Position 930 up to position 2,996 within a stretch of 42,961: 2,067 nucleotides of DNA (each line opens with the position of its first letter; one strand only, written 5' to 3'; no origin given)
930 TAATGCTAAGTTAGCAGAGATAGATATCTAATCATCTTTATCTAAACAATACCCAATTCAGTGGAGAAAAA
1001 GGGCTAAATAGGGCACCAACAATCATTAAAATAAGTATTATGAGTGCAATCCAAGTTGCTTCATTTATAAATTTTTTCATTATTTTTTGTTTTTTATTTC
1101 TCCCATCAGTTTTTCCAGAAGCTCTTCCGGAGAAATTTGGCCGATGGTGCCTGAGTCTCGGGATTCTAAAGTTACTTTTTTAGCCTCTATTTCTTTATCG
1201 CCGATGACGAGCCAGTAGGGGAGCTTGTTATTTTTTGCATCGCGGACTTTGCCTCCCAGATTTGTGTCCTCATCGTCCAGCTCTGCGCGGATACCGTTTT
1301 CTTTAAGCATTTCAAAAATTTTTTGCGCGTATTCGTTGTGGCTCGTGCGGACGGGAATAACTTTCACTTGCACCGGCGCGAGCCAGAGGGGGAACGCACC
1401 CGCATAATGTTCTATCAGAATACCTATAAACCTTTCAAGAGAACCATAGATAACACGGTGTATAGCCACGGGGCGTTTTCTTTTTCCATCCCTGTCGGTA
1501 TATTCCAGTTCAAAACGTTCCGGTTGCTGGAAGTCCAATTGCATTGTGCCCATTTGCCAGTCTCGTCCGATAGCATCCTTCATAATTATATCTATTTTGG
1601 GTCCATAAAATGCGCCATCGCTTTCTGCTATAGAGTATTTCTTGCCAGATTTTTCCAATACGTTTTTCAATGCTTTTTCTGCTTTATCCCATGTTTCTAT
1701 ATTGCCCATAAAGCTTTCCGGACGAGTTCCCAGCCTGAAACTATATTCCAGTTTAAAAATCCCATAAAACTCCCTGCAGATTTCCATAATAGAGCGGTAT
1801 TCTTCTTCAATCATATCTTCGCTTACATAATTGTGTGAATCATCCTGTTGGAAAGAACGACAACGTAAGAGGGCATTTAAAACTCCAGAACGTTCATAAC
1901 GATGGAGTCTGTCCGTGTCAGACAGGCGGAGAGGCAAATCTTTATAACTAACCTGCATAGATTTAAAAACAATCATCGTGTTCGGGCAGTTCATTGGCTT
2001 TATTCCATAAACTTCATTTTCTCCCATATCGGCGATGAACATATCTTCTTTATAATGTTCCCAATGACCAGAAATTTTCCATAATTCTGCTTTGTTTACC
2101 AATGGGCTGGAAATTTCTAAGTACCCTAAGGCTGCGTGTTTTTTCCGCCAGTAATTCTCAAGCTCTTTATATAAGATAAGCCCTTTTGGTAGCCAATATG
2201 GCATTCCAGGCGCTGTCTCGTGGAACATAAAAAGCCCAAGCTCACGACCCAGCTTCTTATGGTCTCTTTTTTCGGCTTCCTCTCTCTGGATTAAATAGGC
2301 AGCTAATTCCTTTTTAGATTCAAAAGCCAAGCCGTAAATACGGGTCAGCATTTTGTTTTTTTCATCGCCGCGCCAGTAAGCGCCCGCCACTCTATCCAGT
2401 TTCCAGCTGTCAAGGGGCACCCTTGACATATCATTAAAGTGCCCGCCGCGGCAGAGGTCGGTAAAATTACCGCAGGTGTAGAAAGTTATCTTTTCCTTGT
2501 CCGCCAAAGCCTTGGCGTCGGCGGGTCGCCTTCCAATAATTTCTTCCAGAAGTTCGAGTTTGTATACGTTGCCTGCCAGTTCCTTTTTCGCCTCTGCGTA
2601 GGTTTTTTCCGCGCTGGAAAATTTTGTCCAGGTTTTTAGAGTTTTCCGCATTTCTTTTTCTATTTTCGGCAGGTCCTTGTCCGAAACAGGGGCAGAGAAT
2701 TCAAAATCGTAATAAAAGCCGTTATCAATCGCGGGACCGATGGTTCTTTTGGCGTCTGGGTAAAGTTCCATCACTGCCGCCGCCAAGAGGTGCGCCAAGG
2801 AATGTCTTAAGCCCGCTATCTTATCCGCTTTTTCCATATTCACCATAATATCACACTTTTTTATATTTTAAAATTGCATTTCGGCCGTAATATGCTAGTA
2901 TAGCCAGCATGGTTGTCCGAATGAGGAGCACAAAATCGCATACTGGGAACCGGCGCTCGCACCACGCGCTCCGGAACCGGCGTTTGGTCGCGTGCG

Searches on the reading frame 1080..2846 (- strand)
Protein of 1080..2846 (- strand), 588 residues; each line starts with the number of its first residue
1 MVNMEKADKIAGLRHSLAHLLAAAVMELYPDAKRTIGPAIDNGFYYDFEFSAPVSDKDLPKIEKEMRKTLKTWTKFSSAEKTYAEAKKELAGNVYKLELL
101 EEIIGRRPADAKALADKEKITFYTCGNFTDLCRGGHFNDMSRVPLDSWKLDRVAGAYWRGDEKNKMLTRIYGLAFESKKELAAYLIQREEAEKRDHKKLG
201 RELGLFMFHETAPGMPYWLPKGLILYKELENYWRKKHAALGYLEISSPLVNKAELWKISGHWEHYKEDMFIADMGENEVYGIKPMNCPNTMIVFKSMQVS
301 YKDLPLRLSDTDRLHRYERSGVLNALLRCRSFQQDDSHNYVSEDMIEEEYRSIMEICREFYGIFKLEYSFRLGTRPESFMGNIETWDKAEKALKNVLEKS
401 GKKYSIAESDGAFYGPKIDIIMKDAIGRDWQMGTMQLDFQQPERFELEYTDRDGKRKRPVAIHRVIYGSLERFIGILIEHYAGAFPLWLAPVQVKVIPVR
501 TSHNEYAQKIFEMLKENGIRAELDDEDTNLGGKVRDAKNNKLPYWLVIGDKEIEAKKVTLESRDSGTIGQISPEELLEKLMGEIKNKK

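Call 82: search_protein_families(library=pfam, proteins=[window:1080-2846:-], max_evalue=0.001)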
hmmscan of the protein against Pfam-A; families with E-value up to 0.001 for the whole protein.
window:1080-2846:- (588 aa): 3 families
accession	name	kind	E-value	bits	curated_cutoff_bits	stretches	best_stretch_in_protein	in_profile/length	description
PF00587.30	tRNA-synt_2b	-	3.2e-35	122.2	29.3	1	277-481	8-179/179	tRNA synthetase class II core domain (G, H, P, S and T)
PF03129.25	HGTP_anticodon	-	5.1e-24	84.7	21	1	493-580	1-91/94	Anticodon binding domain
PF07973.19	tRNA_SAD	-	3.6e-07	30.5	24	1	120-171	1-44/44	Threonyl and Alanyl tRNA synthetase second additional domain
